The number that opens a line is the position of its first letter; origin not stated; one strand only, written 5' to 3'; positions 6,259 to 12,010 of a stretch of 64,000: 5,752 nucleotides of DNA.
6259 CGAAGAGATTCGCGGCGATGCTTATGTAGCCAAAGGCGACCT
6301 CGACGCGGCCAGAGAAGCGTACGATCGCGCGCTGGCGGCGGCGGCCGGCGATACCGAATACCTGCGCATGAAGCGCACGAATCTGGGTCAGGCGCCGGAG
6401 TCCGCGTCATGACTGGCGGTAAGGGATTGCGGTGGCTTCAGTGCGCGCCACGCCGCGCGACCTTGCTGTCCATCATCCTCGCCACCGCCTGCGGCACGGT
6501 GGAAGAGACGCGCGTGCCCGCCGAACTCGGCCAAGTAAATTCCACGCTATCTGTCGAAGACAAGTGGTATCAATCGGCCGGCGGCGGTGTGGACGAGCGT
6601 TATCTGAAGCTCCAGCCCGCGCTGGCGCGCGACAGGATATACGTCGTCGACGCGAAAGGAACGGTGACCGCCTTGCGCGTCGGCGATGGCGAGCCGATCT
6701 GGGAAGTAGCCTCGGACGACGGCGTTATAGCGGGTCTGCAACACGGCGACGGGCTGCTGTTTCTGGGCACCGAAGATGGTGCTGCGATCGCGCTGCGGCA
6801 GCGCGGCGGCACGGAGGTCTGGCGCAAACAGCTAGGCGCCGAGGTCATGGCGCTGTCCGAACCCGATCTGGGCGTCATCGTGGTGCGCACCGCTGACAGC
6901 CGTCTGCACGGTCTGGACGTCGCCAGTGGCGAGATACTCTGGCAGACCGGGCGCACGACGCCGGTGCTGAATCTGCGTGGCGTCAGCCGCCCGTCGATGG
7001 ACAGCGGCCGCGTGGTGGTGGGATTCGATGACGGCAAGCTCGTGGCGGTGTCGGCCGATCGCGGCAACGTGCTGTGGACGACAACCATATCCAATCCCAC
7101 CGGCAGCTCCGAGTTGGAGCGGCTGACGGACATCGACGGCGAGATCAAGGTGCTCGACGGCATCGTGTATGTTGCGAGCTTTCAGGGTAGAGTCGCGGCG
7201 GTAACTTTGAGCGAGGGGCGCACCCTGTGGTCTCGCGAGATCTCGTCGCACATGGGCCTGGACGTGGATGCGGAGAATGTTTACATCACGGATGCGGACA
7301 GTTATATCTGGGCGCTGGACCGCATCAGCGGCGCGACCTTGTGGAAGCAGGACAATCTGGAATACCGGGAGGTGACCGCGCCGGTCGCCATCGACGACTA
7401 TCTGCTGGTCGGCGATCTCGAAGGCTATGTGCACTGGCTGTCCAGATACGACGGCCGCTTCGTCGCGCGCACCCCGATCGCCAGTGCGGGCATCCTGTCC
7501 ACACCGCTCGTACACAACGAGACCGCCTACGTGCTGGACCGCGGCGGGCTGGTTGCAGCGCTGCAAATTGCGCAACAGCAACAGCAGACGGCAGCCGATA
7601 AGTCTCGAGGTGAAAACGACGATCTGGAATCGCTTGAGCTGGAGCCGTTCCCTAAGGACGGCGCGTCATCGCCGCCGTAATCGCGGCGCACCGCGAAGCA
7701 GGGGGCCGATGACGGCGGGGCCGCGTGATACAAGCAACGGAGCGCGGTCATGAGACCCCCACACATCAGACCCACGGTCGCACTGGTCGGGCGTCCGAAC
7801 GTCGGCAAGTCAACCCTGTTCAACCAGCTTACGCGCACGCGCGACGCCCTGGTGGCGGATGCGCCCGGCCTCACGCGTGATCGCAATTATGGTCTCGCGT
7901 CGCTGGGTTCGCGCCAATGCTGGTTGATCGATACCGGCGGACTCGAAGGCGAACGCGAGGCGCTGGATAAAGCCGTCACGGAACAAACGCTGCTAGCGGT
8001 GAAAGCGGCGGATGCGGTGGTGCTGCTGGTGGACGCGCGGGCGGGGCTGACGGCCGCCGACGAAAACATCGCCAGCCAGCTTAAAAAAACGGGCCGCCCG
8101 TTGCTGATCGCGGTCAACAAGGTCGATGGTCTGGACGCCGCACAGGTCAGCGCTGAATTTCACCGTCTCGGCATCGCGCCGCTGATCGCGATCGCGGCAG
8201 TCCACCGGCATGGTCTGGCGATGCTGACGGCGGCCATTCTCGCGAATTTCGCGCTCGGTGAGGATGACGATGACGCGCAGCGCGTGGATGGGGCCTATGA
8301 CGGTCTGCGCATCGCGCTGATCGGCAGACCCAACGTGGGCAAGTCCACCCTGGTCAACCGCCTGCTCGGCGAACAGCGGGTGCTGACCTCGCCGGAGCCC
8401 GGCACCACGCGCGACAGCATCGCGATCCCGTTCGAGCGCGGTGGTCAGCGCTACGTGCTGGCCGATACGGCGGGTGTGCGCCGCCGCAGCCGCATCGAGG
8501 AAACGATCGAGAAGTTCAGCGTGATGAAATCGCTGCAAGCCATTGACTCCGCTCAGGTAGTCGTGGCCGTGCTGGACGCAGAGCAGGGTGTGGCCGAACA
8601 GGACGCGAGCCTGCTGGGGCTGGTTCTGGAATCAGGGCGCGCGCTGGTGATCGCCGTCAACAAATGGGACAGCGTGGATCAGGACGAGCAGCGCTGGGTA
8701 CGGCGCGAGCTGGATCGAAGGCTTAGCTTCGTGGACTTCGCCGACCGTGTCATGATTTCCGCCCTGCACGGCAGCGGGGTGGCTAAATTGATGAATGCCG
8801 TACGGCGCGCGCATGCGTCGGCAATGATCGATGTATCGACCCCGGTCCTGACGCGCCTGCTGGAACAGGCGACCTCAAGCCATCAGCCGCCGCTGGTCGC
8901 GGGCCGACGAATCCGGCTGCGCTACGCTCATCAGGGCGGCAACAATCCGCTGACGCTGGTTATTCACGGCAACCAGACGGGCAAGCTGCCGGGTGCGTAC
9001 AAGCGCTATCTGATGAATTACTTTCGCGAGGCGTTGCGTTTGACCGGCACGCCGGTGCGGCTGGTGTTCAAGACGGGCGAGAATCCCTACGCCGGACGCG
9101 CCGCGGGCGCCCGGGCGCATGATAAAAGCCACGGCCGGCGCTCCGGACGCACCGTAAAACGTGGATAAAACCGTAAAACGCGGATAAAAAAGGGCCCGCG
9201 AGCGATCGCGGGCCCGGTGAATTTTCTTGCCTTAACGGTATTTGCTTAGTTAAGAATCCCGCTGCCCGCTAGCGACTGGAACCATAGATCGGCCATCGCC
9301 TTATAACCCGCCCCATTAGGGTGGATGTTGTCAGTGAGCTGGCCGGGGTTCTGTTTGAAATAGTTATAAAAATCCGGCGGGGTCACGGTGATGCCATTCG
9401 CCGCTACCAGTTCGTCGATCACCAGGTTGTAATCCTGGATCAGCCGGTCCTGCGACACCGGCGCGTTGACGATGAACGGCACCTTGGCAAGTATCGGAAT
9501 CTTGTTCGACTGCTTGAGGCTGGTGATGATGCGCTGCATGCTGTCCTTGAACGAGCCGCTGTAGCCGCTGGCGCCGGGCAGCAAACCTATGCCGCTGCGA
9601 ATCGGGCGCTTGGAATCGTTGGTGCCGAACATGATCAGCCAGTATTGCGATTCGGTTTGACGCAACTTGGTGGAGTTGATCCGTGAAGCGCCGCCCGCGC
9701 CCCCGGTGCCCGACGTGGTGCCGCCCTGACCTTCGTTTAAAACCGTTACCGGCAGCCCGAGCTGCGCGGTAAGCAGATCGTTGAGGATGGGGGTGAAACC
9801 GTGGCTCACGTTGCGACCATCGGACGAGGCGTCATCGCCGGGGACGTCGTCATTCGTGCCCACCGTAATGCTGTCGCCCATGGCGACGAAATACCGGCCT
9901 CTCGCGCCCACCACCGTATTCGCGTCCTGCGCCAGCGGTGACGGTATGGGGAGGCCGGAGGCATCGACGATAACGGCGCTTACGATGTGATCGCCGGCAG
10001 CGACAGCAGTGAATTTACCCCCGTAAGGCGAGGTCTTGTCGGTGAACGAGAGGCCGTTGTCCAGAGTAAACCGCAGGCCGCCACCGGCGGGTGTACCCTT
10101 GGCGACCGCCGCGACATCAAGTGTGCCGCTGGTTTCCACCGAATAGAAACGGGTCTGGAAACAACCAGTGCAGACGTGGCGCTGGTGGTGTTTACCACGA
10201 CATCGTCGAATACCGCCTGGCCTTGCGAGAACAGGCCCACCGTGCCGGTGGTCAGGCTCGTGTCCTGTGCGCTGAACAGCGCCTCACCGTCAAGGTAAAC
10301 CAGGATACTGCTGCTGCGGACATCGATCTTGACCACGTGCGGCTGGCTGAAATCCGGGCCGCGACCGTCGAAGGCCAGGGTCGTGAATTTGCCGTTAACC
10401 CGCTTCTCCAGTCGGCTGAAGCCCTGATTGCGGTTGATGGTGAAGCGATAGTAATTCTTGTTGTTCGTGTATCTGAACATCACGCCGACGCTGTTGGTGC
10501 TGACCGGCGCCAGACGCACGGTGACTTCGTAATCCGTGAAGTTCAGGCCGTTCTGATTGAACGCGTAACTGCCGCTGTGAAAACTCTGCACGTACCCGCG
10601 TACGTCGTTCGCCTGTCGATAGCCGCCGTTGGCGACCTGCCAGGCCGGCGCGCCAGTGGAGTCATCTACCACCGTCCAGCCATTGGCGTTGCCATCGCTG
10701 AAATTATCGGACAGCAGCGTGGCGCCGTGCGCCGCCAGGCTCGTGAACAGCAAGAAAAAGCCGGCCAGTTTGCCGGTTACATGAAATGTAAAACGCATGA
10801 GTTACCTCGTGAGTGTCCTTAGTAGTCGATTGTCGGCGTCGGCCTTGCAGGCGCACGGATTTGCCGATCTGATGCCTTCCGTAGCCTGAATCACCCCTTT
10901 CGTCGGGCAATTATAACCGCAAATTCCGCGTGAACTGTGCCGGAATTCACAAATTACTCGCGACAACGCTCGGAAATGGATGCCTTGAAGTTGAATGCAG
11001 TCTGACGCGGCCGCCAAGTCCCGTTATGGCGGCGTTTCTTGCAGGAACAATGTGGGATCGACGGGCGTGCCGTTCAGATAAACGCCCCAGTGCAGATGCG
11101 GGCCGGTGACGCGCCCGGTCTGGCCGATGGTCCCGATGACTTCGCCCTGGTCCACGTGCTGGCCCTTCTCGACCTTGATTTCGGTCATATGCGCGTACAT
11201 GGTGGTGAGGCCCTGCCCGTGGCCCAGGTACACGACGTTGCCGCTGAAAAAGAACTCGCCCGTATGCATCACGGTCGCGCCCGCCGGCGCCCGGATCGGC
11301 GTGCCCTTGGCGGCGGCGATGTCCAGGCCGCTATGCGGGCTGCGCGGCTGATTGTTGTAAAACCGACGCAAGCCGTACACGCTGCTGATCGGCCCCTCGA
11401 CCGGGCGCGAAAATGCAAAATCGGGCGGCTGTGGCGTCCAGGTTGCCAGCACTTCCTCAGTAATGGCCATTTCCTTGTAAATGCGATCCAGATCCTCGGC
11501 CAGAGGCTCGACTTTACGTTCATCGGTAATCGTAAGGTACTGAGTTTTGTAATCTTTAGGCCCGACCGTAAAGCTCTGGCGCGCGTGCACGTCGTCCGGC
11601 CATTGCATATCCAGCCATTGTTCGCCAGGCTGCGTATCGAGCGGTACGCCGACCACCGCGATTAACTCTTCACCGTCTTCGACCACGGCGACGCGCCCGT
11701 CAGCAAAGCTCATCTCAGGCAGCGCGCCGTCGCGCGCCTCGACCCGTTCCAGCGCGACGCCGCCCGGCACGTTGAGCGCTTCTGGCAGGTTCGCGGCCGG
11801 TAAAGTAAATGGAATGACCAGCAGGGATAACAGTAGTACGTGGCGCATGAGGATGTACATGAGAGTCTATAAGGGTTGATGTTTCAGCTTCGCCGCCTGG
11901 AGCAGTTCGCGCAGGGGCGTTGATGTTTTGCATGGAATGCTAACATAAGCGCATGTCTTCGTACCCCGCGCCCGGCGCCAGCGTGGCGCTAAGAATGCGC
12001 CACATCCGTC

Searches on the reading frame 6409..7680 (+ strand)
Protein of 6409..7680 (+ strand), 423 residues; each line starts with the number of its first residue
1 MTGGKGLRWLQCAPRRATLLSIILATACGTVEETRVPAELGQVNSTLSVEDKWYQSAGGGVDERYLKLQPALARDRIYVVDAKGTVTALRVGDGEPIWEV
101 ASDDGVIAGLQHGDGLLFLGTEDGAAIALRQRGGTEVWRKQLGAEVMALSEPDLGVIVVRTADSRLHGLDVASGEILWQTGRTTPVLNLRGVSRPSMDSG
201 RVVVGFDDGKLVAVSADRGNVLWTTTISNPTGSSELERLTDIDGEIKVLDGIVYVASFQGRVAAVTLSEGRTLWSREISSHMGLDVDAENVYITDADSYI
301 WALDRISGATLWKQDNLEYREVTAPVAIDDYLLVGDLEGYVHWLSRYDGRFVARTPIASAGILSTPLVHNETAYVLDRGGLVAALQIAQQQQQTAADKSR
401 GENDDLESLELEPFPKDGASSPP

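Call 28: search_protein_families(library=pfam, proteins=[window:6409-7680:+], max_evalue=0.000001)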
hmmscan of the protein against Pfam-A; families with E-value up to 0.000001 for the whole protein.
window:6409-7680:+ (423 aa): 4 families
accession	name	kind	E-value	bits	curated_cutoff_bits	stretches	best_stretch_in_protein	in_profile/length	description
PF13360.13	PQQ_2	-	3e-59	200.9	27.6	1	83-314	2-233/233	Outer membrane protein assembly factor BamB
PF13570.13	Beta-prop_ACSF4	-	8.4e-26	91.6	133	2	74-234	61-219/329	Beta-alanine-activating enzyme, beta-propeller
PF01011.28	PQQ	-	1.3e-09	37.7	26.7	0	155-221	58-136/595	Glucose/ethanol/alcohol dehydrogenase, beta-propeller domain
PF25293.1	Beta-prop_EMC1_N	-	9.1e-07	29.2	34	0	117-281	34-198/219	EMC1 N-terminal beta-propeller domain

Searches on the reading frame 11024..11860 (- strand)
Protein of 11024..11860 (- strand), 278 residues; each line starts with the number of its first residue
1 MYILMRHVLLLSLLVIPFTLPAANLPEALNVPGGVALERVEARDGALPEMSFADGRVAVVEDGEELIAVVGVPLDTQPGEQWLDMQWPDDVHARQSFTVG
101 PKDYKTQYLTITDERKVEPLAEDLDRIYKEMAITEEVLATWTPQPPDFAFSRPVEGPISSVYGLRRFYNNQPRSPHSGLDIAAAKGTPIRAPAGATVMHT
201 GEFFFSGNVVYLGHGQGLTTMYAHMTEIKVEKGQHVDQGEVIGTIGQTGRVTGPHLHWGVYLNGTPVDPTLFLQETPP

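Call 28: search_protein_families(library=pfam, proteins=[window:11024-11860:-], max_evalue=0.000001)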
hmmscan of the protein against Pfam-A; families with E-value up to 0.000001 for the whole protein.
window:11024-11860:- (278 aa): 2 families
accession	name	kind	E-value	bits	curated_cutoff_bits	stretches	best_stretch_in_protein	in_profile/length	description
PF01551.29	Peptidase_M23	-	9.6e-33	112.7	28.7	1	175-269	2-96/96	Peptidase family M23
PF18421.7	Peptidase_M23_N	-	5.4e-11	42.7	25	1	31-102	4-73/73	Peptidase family M23 N-terminal domain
